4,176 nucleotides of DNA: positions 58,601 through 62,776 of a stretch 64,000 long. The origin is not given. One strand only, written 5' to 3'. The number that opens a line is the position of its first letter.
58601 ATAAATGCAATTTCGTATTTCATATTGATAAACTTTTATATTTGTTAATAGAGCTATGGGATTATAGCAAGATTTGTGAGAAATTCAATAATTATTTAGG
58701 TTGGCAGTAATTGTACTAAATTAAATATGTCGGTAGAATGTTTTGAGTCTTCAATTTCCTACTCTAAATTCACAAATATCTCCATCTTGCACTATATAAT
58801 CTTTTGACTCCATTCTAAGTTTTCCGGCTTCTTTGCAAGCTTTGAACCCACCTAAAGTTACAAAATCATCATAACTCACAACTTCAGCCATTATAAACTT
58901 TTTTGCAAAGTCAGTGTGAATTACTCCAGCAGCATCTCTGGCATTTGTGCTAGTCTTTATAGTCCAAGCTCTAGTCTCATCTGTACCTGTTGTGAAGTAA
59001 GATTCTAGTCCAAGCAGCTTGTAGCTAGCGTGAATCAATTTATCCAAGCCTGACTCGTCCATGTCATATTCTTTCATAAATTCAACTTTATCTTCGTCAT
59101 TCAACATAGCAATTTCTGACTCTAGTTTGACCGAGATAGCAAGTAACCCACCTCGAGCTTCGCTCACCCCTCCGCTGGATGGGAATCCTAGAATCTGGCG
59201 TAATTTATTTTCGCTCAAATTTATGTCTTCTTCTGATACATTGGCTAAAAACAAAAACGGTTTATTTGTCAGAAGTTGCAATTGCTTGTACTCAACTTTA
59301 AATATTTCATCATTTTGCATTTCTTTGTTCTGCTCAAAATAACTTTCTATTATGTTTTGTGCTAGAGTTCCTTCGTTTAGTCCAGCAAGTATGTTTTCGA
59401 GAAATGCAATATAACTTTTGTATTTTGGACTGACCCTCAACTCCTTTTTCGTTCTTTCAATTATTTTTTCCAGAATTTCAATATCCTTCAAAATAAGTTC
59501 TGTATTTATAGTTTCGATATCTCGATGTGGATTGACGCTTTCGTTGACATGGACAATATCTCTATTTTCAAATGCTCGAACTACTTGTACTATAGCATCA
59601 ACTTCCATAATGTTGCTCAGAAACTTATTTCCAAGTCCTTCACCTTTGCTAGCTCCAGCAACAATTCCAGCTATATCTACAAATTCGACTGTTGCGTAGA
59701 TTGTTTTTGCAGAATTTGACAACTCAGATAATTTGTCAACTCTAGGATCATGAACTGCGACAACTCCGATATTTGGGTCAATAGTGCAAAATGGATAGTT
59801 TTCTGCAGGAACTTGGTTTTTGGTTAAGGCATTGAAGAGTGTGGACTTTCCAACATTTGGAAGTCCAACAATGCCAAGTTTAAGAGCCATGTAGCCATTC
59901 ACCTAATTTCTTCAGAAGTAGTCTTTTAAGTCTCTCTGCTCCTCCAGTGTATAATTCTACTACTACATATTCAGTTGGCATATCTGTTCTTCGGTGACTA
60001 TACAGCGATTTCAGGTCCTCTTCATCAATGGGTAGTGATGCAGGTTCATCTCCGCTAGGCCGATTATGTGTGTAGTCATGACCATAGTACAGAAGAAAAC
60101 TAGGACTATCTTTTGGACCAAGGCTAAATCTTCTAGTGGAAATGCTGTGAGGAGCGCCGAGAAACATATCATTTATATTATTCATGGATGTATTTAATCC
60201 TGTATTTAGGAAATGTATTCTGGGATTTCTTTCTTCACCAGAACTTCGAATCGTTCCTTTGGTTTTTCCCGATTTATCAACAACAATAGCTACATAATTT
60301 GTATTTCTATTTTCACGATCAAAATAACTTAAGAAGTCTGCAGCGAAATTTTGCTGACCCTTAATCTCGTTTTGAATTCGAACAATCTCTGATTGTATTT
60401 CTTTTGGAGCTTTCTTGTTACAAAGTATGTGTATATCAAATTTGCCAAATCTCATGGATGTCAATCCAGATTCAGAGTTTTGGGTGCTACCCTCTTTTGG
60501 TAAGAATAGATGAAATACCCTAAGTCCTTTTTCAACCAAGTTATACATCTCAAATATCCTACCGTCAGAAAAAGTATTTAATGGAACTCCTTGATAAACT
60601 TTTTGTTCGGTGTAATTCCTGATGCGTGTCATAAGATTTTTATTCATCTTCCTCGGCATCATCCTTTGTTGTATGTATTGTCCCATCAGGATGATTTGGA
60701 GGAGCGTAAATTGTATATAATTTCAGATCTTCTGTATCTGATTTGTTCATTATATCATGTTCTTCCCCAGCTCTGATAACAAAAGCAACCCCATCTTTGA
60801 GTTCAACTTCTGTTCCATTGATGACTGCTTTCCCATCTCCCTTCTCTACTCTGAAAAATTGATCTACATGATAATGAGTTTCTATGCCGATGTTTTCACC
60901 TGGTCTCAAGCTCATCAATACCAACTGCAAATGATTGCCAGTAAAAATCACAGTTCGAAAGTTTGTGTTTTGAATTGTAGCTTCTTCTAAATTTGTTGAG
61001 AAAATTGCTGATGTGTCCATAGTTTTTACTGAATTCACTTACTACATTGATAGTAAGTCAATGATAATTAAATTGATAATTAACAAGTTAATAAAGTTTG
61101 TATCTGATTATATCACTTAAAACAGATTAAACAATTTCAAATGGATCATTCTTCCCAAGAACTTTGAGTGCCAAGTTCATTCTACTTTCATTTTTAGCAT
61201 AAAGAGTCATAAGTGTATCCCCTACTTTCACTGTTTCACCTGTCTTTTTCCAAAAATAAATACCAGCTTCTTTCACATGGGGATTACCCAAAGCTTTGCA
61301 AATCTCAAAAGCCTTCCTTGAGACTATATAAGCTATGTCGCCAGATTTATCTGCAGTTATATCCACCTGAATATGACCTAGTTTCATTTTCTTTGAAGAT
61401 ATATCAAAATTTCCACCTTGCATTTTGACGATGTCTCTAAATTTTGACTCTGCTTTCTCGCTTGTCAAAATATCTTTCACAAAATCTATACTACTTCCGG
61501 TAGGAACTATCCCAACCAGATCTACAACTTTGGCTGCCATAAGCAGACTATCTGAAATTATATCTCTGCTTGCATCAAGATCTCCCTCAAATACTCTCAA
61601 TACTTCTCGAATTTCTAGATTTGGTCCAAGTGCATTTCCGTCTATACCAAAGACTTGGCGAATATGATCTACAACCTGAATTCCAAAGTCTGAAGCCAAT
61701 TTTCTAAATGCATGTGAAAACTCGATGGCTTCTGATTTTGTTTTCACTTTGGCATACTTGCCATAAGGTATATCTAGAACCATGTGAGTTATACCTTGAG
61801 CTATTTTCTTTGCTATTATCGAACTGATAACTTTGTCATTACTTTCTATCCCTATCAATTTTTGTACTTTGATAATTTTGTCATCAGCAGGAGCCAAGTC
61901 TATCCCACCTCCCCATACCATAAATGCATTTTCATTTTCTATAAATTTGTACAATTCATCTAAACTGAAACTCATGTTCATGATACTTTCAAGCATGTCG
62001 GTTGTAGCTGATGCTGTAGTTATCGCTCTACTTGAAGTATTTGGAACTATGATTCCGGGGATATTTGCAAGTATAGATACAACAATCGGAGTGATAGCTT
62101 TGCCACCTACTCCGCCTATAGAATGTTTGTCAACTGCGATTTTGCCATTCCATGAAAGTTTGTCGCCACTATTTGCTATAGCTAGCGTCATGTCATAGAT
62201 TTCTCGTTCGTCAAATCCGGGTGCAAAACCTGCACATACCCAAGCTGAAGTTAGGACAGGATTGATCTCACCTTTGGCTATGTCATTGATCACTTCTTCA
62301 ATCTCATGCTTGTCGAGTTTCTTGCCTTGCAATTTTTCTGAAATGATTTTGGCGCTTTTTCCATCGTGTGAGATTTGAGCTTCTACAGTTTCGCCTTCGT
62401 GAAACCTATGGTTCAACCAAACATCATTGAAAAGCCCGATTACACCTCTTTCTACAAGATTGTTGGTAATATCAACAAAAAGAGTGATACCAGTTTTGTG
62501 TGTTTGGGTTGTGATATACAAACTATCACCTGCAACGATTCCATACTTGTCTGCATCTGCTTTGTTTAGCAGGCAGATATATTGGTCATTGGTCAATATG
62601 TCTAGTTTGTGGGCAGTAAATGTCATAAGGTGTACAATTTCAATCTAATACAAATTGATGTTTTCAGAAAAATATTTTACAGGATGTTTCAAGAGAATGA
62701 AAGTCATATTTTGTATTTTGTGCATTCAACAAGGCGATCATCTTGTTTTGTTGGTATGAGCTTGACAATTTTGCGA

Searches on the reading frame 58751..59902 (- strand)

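Call 73: search_protein_families(library=pfam, proteins=[window:58751-59902:-], max_evalue=0.001)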
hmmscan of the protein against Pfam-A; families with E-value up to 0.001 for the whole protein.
window:58751-59902:- (383 aa): 3 families
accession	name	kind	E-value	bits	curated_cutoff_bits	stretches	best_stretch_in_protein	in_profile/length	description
PF06071.19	YchF-GTPase_C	-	9.4e-36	122.3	27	1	299-381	1-83/84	Protein of unknown function (DUF933)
PF01926.29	MMR_HSR1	-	3.7e-22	79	21.9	1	9-123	2-89/113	50S ribosome-binding GTPase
PF02421.24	FeoB_N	-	1.3e-08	35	27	1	9-52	3-46/156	Ferrous iron transport protein B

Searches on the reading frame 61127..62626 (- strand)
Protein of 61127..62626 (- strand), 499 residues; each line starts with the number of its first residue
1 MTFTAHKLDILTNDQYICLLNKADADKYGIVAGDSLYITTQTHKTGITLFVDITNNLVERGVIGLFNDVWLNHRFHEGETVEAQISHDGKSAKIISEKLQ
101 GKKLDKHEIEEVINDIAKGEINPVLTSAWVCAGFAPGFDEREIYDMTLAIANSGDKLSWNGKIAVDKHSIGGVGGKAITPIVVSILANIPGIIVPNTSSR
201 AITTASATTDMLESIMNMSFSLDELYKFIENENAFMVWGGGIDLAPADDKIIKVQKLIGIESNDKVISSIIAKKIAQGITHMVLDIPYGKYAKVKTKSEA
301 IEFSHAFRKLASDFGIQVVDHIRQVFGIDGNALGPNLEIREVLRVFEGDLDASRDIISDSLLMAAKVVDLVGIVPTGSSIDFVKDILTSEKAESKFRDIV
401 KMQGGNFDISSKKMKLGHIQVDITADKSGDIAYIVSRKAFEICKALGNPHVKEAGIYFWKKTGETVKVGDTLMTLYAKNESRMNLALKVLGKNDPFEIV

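Call 73: search_protein_families(library=pfam, proteins=[window:61127-62626:-], max_evalue=0.001)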
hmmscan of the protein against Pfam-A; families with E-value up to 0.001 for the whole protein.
window:61127-62626:- (499 aa): 3 families
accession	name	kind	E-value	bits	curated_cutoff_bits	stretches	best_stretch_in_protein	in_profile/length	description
PF02885.22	Glycos_trans_3N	-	4.1e-11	42.9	26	1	93-154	2-63/63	Glycosyl transferase family, helical bundle domain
PF07831.19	PYNP_C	-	8.9e-09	35.3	27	1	452-492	30-70/75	Pyrimidine nucleoside phosphorylase C-terminal domain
PF00591.27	Glycos_transf_3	-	6.3e-06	26.4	27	1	163-266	3-106/253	Glycosyl transferase family, a/b domain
